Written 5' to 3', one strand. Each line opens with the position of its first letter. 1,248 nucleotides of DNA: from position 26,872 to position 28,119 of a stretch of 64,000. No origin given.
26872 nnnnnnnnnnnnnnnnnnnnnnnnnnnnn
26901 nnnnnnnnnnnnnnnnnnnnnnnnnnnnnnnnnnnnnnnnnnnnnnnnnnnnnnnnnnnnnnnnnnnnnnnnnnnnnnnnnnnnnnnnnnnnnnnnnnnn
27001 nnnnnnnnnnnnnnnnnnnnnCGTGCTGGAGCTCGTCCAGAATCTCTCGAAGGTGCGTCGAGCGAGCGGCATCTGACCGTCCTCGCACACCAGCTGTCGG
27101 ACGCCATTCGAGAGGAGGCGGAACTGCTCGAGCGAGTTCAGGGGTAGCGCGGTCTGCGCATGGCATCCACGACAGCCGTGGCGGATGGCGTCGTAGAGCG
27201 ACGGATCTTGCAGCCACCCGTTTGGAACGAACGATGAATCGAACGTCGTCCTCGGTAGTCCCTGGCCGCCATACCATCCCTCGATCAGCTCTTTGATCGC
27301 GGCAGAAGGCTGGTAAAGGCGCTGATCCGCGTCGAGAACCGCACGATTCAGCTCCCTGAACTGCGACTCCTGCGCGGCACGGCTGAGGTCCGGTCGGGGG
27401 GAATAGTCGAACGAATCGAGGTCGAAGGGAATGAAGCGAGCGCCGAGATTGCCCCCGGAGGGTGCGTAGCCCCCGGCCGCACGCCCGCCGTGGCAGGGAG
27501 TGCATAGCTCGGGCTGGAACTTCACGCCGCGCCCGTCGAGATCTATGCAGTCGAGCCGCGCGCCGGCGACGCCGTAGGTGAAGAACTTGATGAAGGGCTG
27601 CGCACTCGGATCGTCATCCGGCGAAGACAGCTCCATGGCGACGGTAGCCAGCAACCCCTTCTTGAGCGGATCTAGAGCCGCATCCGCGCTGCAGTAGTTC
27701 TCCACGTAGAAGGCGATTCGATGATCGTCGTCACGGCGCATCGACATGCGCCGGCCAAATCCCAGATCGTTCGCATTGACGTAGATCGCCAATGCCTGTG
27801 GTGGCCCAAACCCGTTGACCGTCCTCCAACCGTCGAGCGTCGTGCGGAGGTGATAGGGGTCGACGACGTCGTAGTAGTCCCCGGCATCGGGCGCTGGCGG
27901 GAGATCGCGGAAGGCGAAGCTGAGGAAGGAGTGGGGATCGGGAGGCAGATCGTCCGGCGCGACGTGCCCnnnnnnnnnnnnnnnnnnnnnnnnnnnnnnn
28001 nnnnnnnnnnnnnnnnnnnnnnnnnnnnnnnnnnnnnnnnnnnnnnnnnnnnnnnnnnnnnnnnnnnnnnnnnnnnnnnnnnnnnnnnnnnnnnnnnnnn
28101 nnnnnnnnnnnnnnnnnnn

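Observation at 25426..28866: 1146-aa secreted protein combining myxo Cys-rich repeats, a mucin-like Thr/Ser linker, three CxxCH heme-type motifs (PSCyt-like) and BNR/Asp-box repeats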

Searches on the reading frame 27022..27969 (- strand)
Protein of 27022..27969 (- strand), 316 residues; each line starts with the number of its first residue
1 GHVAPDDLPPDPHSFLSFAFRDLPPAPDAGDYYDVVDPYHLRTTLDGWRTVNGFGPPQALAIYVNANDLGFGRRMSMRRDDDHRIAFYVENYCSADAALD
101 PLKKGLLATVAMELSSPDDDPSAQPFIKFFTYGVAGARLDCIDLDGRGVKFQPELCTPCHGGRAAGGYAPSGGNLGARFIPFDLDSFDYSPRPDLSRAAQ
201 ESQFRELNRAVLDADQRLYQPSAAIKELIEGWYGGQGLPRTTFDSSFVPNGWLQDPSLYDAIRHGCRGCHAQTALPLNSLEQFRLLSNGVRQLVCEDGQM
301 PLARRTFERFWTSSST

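Call 15: search_solved_structures(query=A2, max_evalue=10, show_alignments=2)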
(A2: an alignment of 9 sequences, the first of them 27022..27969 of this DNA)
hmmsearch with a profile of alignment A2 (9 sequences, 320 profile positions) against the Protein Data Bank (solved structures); distinct sequences matched with E-value up to 10: 10.
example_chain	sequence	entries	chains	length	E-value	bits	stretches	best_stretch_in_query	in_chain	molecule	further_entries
3rn0_A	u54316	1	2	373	0.75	12.2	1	263-293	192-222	Methylamine utilization protein MauG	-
3rn1_A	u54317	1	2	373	0.9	11.9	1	263-293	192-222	Methylamine utilization protein MauG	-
8qbq_A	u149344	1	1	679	1.1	11.7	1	240-297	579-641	Extracellular iron oxide respiratory system surface decaheme cytochrome c component MtrC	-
21tp_B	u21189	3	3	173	1.1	11.7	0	240-309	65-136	Sodium channel regulatory subunit beta-1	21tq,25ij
7o7g_A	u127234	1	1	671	1.3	11.4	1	239-297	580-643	Extracellular iron oxide respiratory system surface decaheme cytochrome c component MtrC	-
7qth_A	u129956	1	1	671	1.4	11.3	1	240-296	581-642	Extracellular iron oxide respiratory system surface decaheme cytochrome c component MtrC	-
8qbz_A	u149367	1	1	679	1.6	11.1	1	240-297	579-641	Extracellular iron oxide respiratory system surface decaheme cytochrome c component MtrC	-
4lm8_A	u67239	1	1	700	1.9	10.9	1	240-296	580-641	Extracellular iron oxide respiratory system surface decaheme cytochrome c component MtrC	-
8qc9_A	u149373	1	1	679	2.1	10.7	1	240-297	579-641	Extracellular iron oxide respiratory system surface decaheme cytochrome c component MtrC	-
5ze8_A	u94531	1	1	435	9.4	8.6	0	127-183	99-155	cytochrome c552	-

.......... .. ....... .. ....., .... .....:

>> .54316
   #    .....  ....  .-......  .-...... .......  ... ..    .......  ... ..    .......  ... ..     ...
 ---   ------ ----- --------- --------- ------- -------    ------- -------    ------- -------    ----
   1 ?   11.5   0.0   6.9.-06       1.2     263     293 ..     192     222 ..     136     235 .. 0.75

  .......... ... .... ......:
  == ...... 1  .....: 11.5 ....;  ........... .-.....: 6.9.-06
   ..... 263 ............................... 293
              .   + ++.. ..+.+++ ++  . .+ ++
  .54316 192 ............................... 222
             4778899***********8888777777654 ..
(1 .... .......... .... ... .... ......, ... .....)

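Call 16: find_homologous_proteins(query=A2, max_evalue=0.01)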
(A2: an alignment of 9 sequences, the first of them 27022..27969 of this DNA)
Query A2 (9 sequences) (316 aa, profile of the alignment): 78 proteins with E <= 0.01 among 8000 candidates.
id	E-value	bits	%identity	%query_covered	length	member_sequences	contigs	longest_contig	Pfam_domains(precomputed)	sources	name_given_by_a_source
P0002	5.7e-143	494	82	100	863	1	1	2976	-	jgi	jgi:hypothetical protein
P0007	8.2e-141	487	42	71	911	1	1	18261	PF01483.28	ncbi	-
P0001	1.3e-139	483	100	100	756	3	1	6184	-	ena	-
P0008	3.5e-138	478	43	67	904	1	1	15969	PF01483.28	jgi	jgi:hypothetical protein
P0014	2.7e-136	472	46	67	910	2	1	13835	PF01483.28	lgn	-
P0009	1.5e-130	453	43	97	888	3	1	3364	PF13442.12,PF00041.28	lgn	-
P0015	3.4e-110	386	43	95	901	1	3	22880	PF17963.8,PF17892.8,PF17803.8,PF13442.12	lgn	-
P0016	1.3e-104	368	41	99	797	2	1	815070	-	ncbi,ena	-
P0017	2.6e-104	367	41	90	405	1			-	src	-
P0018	4.2e-103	363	40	97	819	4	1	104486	PF22352.3,PF18911.7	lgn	-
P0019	5.0e-102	360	40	97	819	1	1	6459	PF22352.3,PF17963.8,PF18911.7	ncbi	-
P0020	1.1e-101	358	39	97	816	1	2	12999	PF21027.4,PF22352.3,PF17963.8,PF18911.7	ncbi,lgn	ncbi:MAG: hypothetical protein AB8B89_05365 [Gammaproteobacteria bacterium]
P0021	3.9e-101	357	39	97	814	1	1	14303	PF21027.4,PF22352.3,PF17963.8,PF18911.7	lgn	-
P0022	8.1e-101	356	39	97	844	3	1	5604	PF22352.3,PF02010.22,PF18911.7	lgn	-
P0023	1.7e-100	354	40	97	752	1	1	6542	PF21027.4,PF22352.3,PF17963.8,PF18911.7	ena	-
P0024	3.6e-98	347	38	98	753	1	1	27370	PF22352.3,PF18911.7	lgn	-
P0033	2.9e-91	324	37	96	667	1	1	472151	-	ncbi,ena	-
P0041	3.4e-83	298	38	90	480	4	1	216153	-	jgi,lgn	jgi:mono/diheme cytochrome c family protein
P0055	6.6e-62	228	32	88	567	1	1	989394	-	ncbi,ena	-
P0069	1.6e-58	217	30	88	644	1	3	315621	-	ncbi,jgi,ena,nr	ncbi:MAG TPA: hypothetical protein VMN79_00615 [Casimicrobiaceae bacterium]|nr:hypothetical protein 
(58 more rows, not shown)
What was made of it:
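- JGI names some members 'mono/diheme cytochrome c family protein' (call 16).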

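Call 21: search_protein_representatives(alignment_id=A2)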
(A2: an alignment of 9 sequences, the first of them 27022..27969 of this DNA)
Query: 9 sequences, 320 profile positions. Proteins with E-value up to 0.001 (for the whole library): 2471; up to 1e-10: 2121; up to 1e-30: 1338. The best 150 are listed.
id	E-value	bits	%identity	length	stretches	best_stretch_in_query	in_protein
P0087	1.5e-165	566.6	-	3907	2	2-319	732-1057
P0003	2.2e-149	513.4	-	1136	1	2-319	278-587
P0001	4.1e-140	483.0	-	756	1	2-319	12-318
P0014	8.5e-137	472.1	-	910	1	2-319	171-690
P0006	1.8e-132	457.9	-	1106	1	4-319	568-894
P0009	4.9e-131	453.2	-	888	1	1-319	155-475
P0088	1.0e-116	406.1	-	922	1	2-319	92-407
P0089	1.8e-112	392.2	-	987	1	1-319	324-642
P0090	2.6e-110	385.1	-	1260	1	1-319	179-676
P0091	6.8e-110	383.7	-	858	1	4-318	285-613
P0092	2.2e-108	378.7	-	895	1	6-319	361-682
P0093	4.2e-108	377.8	-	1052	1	2-319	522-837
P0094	8.1e-108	376.9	-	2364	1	2-319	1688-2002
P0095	9.9e-108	376.6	-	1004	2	6-318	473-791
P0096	3.4e-107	374.8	-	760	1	3-318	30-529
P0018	1.3e-103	363.0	-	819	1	3-318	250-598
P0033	9.1e-92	324.1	-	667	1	2-318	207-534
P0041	1.1e-83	297.6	-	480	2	53-318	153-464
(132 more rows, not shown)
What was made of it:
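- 27031..27951 (-): Uncurated two-haem domain (aa 306-612). The N-subdomain has 2 helices, a 5-stranded sheet and CxxCH 1. The C-subdomain is a small helical class-I-like cytochrome c with CxxCH 2. 2,471 clusters at E<=1e-3 (call 21).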

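Call 25: predict_structure(alignment_id=A3)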
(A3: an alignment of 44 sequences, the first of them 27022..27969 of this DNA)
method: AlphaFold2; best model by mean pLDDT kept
length: 316 residues; sequences in the alignment: 44
mean_pLDDT: 85.5   pTM: 0.87
mean pLDDT of the five models: 85.5, 84.9, 82.6, 82.6, 81.9
residues with pLDDT >= 90: 188; 70-90: 79; 50-70: 33; < 50: 16
segments of 3 or more residues with pLDDT < 50: 1-13
pLDDT, mean of each block of 10 residues (from residue 1): 34 56 61 95 98 96 85 95 93 90 93 96 96 96 81 87 78 93 92 94 98 96 96 98 96 94 82 84 88 70 61 50
secondary structure, 60 per line:
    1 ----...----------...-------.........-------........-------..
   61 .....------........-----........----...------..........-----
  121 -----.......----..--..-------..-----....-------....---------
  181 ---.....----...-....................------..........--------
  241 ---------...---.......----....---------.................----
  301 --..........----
elements in order: H28-36 H45-51 E59-65 E72-79 E85-92 E106-115 E126-132 H157-160 H168-171 H197-216 H223-232 H256-262 H267-270 H280-296 H303-312
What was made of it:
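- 27031..27951 (-): AF2 pLDDT 85.5, pTM 0.87 (call 25).
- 27067..27072 (-): Met599-Pro600, the inferred distal Met ligand of haem 2. It lies 30 residues after CxxCH 2 in the helical subdomain (call 25).
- The AF2 model is confident (pLDDT 85.5) with two subdomains (call 25). CxxCH 1 and 2 lie in a different domain with a beta-sheet subdomain (call 25).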

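Call 27: fold_search(model_id=the predicted structure, library=pdb)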
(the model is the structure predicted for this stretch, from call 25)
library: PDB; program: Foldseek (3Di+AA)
matches with E <= 10: 359; with E <= 0.001: 0
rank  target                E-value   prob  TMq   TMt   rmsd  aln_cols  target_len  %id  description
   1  6ukk                  2.1e-01  0.14  0.11  0.20  11.6       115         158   10  Crystal Structure of a Domain-swapped Fluorogen Activating Protein DiB3 Dimer (released 2020-07-08)
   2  4ge1_B                2.2e-01  0.41  0.16  0.25   7.4       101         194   13  Structure of the tryptamine complex of the amine binding protein of Rhodnius prolixus (released 2013-01-02)
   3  4hfo_A                2.2e-01  0.33  0.15  0.24   9.3       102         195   15  Biogenic amine-binding protein selenomethionine derivative (released 2013-01-02)
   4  8e0p_A                3.4e-01  0.16  0.13  0.06  16.3       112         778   11  Crystal structure of mouse APCDD1 in fusion with engineered MBP (released 2023-05-03)
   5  6ubo_A                3.6e-01  0.14  0.14  0.24  10.4       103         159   16  Fluorogen Activating Protein Dib1 (released 2020-09-16)
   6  3put_A                3.6e-01  0.12  0.13  0.20  10.6       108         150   11  Crystal Structure of the CERT START domain (mutant V151E) from Rhizobium etli at the resolution 1.8A, Northeast Struct (released 2010-12-22)
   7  4ge1_A                4.0e-01  0.25  0.16  0.25   9.7       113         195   14  Structure of the tryptamine complex of the amine binding protein of Rhodnius prolixus (released 2013-01-02)
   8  6bhw_C                4.3e-01  0.02  0.08  0.13  14.3       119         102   13  B. subtilis SsbA (released 2018-12-19)
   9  3nb8                  4.5e-01  0.08  0.18  0.22  17.8       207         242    9  Crystal structure of oxidized H88Q Synechocystis sp. PCYA (released 2010-10-06)
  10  6vri_C                4.8e-01  0.11  0.10  0.32  13.8        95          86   13  Crystal Structure of the wtBlc-split Protein (released 2020-12-02)
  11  2aco_B                6.1e-01  0.13  0.14  0.23  11.3       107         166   13  Xray structure of Blc dimer in complex with vaccenic acid (released 2006-08-01)
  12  1iiu                  6.1e-01  0.12  0.13  0.21  10.9       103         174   13  Chicken plasma retinol-binding protein (RBP) (released 2002-01-16)
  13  8wb2                  6.1e-01  0.06  0.10  0.16  15.5       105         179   12  Heme-bound Arabidopsis thaliana temperature-induced lipocalin (released 2023-12-27)
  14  3mbt                  6.4e-01  0.13  0.13  0.24   9.9        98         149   12  Structure of monomeric Blc from E. coli (released 2010-12-08)
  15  4hfo_C                7.2e-01  0.18  0.15  0.24   9.4       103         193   14  Biogenic amine-binding protein selenomethionine derivative (released 2013-01-02)
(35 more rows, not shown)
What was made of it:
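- Tried and rejected: I rejected these as noise (call 27).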

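Call 28: search_protein_families(library=pfam, proteins=[window:27022-27969:-], max_evalue=10)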
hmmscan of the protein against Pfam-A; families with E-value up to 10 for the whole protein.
window:27022-27969:- (316 aa): 2 families
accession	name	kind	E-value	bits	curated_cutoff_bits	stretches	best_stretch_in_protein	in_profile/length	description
PF09699.15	Paired_CXXCH_1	-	0.13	12.4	20.6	1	152-162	28-38/41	Doubled CXXCH motif (Paired_CXXCH_1)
PF13442.11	Cytochrome_CBB3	-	0.21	12.4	27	0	155-170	13-25/68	Cytochrome C oxidase, cbb3-type, subunit III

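Call 29: search_protein_families(library=pfam, alignment_id=A3, max_evalue=0.01)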
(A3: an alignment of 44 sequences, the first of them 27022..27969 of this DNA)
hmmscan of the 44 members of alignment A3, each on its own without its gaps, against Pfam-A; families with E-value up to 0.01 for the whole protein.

A. member 1, window:27022-27969:- (316 aa): 0 families

B. families by the number of members that match (of 44 scanned): 34 families (the first 25 are shown)
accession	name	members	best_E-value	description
PF22352.2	K319L-like_PKD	16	1.3e-38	K319L-like, PKD domain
PF13442.11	Cytochrome_CBB3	13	2.5e-07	Cytochrome C oxidase, cbb3-type, subunit III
PF18911.6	PKD_4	6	1.3e-12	PKD domain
PF00034.26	Cytochrom_C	5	4.5e-05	Cytochrome c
PF17963.7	Big_9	4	8e-54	Bacterial Ig domain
PF03793.24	PASTA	4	4.7e-07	PASTA domain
PF03422.21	CBM_6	4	8.6e-06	Carbohydrate binding module (family 6)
PF16990.11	CBM_35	4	1.3e-05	Carbohydrate binding module (family 35)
PF00801.26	PKD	3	6.7e-06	PKD domain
PF09699.15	Paired_CXXCH_1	3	0.00016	Doubled CXXCH motif (Paired_CXXCH_1)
PF17892.7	Cadherin_5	2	2.2e-47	Cadherin-like domain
PF17803.7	Cadherin_4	2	7.7e-29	Bacterial cadherin-like domain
PF21027.3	Sde0182_C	2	5.5e-08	Cellulose-binding protein Sde0182, C-terminal domain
PF18099.7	CBM_35_2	2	0.00086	Carbohydrate binding module (family 35)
PF02010.21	REJ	2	0.0049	REJ domain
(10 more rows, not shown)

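Call 30: search_protein_families(library=ncbifam, alignment_id=A3, max_evalue=0.01)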
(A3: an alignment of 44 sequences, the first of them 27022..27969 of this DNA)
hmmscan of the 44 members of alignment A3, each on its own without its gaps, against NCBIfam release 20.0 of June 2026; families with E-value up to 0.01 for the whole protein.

A. member 1, window:27022-27969:- (316 aa): 0 families

B. families by the number of members that match (of 44 scanned): 20 families
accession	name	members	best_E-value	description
NF038112.1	myxo_dep_M36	8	8.6e-50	myxosortase-dependent M36 family metallopeptidase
NF045774.1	cytochro_C551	5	5.6e-05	cytochrome c551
NF012211.1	tand_rpt_95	4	1.1e-45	tandem-95 repeat protein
NF038111.1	rhom_dep_M36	3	1.7e-23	rhombosortase-dependent M36 family metallopeptidase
NF052248.1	SorU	3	0.00089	SorU family sulfite dehydrogenase c-type cytochrome subunit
NF045728.1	glycosyl_F510_1955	2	1.4e-10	F510_1955 family glycosylhydrolase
NF045619.1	adhes_GNV_Cterm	2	1.5e-09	BapA/Bap/LapF family large adhesin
NF047812.1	LIC11213_lipo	2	0.00026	LIC11213 family lipoprotein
NF058595.1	invert_tail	2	0.0014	lipo-invert putative C-terminal anchoring domain-containing protein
NF033206.1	ScyE_fam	1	4.8e-08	ScyD/ScyE family protein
NF035926.1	scyF_NHL_VPEP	1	1.1e-06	scytonemin biosynthesis PEP-CTERM protein ScyF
NF037973.1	metallo_SslE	1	3.6e-06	lipoprotein metalloprotease SslE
TIGR04056.1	OMP_RagA_SusC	1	0.00035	SusC/RagA family TonB-linked outer membrane protein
NF010001.0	PRK13474.1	1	0.00038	cytochrome b6-f complex iron-sulfur subunit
NF000022.1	stregra_B_VgbA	1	0.00065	streptogramin B lyase Vgb(A)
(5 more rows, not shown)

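Call 33: find_related_loci(query=A2, collection=genome_contigs, flank=8000)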
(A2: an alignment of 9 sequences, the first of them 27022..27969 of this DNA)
Query A2 (316 aa) in genome_contigs; peptide patterns used: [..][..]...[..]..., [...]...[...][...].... (x = any residue, [..] = any of these).
35 stretches matched a pattern; 11 encode a relative of the query (tblastn E <= 1e-3); 11 distinct loci.
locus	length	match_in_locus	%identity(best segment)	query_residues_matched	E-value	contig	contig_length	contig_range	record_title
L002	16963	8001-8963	43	11-311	2e-67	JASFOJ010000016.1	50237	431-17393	MAG: Gammaproteobacteria bacterium isolate D0819M02metaG_Bin_688 D0819M02metaG_FD_scaffold_43_c1, whole genome shotgun s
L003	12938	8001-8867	45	32-313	2e-63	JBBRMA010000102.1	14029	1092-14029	MAG: Myxococcales bacterium isolate La1_maxbin2.464 LA1C_X2.464_k141_2816875L_14029_cov_30.9299, whole genome shotgun se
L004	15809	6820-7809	38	11-311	6e-60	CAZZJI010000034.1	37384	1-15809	MAG TPA_asm: uncultured Gammaproteobacteria bacterium isolate SRP128015_co1_131 genome assembly, contig: NODE_1078_lengt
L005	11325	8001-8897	42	28-313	4e-57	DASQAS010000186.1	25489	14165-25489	MAG TPA_asm: Myxococcales bacterium isolate SMAG_U11651 k141_1221668, whole genome shotgun sequence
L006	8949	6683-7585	39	32-313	1e-50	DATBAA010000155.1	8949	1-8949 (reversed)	MAG TPA_asm: Myxococcales bacterium isolate SMAG_U5719 k141_2453524, whole genome shotgun sequence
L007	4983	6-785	39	65-313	3e-49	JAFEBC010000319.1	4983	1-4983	MAG: Deltaproteobacteria bacterium isolate SZAS-2 LIN-364__319__length-4983, whole genome shotgun sequence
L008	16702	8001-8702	46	8-218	3e-44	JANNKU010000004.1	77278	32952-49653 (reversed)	MAG: Deltaproteobacteria bacterium isolate SOY_38_metabat_69 SOY_38_k141_1687643, whole genome shotgun sequence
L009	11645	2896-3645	42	8-230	5e-42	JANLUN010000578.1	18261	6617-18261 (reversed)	MAG: Planctomycetota bacterium isolate OTE_25_concoct_112_sub OTE_25_k141_3105672, whole genome shotgun sequence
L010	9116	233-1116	39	41-315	3e-47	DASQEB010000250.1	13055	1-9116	MAG TPA_asm: Thermoanaerobaculia bacterium isolate SMAG_U11742 k141_516673, whole genome shotgun sequence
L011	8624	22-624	37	126-313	1e-31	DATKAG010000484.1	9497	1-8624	MAG TPA_asm: Myxococcales bacterium isolate SMAG_U15199 k141_4168214, whole genome shotgun sequence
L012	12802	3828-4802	32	14-314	6e-28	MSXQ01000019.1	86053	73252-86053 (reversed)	MAG: Proteobacteria bacterium ST_bin13 259, whole genome shotgun sequence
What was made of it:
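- Tried and rejected: The genome_contigs scan did not return the window's own genome, so its taxon is inferred only from relatives in Myxococcales MAGs (call 33).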

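Call 34: find_encoding_contigs(protein=P0016, flank=8000, max_places=2)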
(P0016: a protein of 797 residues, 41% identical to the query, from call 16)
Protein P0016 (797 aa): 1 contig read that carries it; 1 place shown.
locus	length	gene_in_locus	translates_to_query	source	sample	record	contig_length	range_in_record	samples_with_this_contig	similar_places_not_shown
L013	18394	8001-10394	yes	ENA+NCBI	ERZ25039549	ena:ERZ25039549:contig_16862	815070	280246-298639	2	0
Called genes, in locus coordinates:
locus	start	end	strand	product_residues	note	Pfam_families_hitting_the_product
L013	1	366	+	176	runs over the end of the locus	PF01842:ACT (faint), PF13291:ACT_4 (faint), PF13740:ACT_6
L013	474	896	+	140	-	PF00571:CBS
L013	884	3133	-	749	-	PF08238:Sel1, PF00656:Peptidase_C14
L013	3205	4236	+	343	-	PF00872:Transposase_mut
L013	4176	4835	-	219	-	-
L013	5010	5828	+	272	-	-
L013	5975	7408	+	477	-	PF03797:Autotransporter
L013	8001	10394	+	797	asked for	-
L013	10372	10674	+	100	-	-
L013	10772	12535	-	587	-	PF00069:Pkinase, PF01636:APH (faint), PF07714:PK_Tyr_Ser-Thr, PF03109:ABC1 (weak)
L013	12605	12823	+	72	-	-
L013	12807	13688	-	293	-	PF00211:Guanylate_cyc, PF00498:FHA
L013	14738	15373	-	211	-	PF01965:DJ-1_PfpI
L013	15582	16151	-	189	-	-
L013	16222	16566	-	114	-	PF02627:CMD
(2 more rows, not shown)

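Call 35: find_encoding_contigs(protein=P0033, flank=8000, max_places=2)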
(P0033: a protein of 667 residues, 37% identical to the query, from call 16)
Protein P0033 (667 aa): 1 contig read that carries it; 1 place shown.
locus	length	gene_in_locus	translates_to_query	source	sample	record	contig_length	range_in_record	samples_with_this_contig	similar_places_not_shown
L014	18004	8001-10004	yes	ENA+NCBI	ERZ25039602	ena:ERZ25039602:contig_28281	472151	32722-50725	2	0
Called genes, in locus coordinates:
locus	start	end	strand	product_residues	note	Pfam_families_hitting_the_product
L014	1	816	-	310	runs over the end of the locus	PF00696:AA_kinase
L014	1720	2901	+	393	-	PF01208:URO-D (weak)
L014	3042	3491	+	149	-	PF18765:Polbeta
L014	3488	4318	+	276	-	PF02837:Glyco_hydro_2_N (weak), PF22666:Glyco_hydro_2_N2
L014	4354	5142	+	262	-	-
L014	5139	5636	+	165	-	-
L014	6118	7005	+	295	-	PF00753:Lactamase_B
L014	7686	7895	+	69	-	-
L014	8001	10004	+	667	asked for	-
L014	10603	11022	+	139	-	-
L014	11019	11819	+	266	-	PF20009:GEVED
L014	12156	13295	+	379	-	PF25470:DUF7901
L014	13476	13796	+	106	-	PF25470:DUF7901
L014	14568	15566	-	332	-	-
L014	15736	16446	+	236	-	PF00884:Sulfatase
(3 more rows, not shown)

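Call 43: find_encoding_contigs(protein=P0041, flank=7000, max_places=3)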
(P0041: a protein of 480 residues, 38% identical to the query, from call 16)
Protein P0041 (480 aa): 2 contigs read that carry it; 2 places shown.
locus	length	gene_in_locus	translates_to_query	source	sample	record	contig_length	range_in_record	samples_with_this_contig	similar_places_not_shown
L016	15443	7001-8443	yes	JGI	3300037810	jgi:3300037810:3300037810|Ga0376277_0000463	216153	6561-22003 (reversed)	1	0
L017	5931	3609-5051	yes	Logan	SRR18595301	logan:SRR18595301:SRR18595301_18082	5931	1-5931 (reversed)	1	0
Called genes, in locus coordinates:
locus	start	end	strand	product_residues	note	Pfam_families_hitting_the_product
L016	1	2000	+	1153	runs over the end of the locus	PF00289:Biotin_carb_N, PF02222:ATP-grasp (weak), PF02786:CPSase_L_D2, PF07478:Dala_Dala_lig_C, PF02785:Biotin_carb_C, PF00682:HMGL-like, PF02436:PYC_OADA, PF00364:Biotin_lipoyl, +2 more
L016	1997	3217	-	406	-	PF03453:MoeA_N, PF00994:MoCF_biosynth, PF03454:MoeA_C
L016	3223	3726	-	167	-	PF00994:MoCF_biosynth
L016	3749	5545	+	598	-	PF00933:Glyco_hydro_3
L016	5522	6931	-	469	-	PF00884:Sulfatase, PF16347:SGSH_C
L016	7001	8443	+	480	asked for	-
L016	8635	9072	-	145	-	PF07687:M20_dimer (weak)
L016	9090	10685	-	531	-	-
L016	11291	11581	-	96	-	-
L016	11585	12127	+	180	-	-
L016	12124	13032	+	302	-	-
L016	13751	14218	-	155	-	-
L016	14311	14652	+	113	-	PF03551:PadR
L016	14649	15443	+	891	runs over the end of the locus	PF12704:MacB_PCD, PF02687:FtsX, PF12704:MacB_PCD, PF02687:FtsX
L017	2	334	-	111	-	?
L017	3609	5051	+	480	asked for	-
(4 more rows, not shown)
